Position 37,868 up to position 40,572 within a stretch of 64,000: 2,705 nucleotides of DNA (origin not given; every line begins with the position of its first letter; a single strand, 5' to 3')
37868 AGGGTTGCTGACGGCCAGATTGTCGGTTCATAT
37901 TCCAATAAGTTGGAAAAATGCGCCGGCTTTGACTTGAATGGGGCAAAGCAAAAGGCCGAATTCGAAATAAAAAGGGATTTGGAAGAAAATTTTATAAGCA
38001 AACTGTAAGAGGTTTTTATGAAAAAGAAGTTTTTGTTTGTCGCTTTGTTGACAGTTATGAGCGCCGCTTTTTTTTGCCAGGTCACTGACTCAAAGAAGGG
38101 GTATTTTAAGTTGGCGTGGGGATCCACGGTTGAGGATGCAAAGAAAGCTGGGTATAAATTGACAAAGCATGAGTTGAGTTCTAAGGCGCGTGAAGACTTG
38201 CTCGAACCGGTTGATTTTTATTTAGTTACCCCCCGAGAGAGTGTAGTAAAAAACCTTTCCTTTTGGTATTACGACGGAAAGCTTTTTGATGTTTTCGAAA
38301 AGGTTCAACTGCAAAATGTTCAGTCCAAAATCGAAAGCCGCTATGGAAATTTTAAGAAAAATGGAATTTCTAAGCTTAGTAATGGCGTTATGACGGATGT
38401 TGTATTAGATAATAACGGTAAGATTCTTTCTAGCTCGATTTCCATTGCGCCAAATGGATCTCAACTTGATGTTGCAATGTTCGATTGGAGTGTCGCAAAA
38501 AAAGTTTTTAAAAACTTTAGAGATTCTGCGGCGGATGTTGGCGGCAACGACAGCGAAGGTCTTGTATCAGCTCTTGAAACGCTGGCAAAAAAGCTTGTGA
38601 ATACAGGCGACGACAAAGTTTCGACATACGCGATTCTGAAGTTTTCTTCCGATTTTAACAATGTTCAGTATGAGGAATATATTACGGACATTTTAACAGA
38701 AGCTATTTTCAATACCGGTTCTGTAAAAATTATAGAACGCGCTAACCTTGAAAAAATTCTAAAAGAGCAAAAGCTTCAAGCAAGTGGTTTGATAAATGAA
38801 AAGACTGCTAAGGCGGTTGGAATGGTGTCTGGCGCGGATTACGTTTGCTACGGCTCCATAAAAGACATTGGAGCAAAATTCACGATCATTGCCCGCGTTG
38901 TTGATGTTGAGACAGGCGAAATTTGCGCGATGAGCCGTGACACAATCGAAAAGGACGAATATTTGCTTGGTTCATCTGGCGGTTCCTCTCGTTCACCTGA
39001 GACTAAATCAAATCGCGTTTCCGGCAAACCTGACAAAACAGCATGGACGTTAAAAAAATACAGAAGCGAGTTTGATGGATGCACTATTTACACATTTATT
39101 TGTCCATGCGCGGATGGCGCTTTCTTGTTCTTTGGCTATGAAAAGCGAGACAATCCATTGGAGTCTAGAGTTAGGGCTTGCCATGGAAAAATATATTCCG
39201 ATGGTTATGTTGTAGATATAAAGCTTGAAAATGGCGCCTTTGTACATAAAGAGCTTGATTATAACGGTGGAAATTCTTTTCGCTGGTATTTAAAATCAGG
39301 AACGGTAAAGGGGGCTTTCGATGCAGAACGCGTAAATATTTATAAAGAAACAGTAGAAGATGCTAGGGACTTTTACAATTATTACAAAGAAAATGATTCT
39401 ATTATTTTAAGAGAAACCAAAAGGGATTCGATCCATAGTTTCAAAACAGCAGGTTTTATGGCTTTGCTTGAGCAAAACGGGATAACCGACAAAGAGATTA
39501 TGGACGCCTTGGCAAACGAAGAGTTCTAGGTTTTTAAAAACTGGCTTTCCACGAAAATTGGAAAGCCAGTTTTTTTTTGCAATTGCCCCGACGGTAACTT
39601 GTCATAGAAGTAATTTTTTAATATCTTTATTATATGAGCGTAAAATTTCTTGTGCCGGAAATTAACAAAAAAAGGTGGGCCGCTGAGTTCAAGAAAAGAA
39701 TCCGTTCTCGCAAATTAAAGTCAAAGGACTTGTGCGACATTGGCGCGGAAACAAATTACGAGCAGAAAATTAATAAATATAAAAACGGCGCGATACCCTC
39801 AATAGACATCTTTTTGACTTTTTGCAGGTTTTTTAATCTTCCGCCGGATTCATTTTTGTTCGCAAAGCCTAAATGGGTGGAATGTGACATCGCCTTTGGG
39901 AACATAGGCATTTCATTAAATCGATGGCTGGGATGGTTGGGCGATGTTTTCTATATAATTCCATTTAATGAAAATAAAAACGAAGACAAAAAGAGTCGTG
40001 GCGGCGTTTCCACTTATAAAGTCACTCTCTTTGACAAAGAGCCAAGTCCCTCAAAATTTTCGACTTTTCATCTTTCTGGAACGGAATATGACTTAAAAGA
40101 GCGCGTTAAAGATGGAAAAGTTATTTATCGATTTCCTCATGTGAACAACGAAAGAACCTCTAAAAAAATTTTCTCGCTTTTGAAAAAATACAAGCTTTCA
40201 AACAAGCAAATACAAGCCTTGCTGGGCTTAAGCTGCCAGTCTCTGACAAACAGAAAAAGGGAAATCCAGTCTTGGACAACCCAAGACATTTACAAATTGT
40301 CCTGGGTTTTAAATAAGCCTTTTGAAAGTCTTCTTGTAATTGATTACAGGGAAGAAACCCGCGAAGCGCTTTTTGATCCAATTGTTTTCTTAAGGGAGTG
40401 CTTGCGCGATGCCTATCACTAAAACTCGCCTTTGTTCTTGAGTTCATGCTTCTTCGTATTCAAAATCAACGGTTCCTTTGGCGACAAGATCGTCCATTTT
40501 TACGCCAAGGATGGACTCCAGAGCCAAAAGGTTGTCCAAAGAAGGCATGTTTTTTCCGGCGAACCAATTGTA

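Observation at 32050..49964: Array of at least 18 palindromic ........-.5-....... sites fused to promoters at cassette boundaries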

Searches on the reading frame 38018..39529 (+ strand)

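Call 8: search_protein_families(library=pfam, proteins=[window:38018-39529:+], max_evalue=0.01)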
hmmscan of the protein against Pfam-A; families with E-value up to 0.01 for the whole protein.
window:38018-39529:+ (503 aa): 2 families
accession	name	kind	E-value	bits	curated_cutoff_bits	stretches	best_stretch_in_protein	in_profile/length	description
PF03783.19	CsgG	-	5.5e-14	52.4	20.8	1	220-281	38-98/210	Curli production assembly/transport component CsgG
PF13036.11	LpoB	-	2.2e-07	31.3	22.3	1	221-302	49-139/147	Peptidoglycan-synthase activator LpoB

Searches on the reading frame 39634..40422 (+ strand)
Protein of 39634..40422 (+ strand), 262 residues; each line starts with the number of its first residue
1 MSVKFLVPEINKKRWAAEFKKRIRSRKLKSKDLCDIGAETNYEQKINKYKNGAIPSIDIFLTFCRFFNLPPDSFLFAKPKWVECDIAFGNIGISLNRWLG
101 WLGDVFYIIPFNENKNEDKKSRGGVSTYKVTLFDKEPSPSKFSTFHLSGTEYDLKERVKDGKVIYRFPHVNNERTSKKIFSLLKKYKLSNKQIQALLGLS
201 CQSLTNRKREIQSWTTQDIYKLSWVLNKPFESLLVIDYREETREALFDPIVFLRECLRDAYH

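Call 8: search_protein_families(library=pfam, proteins=[window:39634-40422:+], max_evalue=0.01)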
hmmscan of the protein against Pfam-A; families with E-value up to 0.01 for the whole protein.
window:39634-40422:+ (262 aa): 3 families
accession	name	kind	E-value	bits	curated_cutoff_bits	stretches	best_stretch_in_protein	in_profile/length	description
PF01381.28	HTH_3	-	0.00054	20.4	23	0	46-73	26-54/55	Helix-turn-helix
PF12844.13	HTH_19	-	0.0013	19.1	30.2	0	44-74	27-58/64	Helix-turn-helix domain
PF13443.12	HTH_26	-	0.0038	17.9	22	0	20-72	3-55/63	Cro/C1-type HTH DNA-binding domain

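Call 17: search_protein_families(library=ncbifam, proteins=[window:39634-40422:+], max_evalue=0.01)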
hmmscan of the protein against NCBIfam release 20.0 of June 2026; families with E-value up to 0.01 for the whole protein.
window:39634-40422:+ (262 aa): 0 families

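Call 44: search_protein_families(library=phrogs, proteins=[window:39634-40422:+], max_evalue=0.001)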
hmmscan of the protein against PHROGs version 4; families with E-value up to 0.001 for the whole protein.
window:39634-40422:+ (262 aa): 2 families
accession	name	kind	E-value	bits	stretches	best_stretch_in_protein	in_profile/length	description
phrog_3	-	transcription regulation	2.9e-05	25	0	11-77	85-148/430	transcriptional repressor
phrog_8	-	transcription regulation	0.00011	22.7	0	17-83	160-224/346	transcriptional regulator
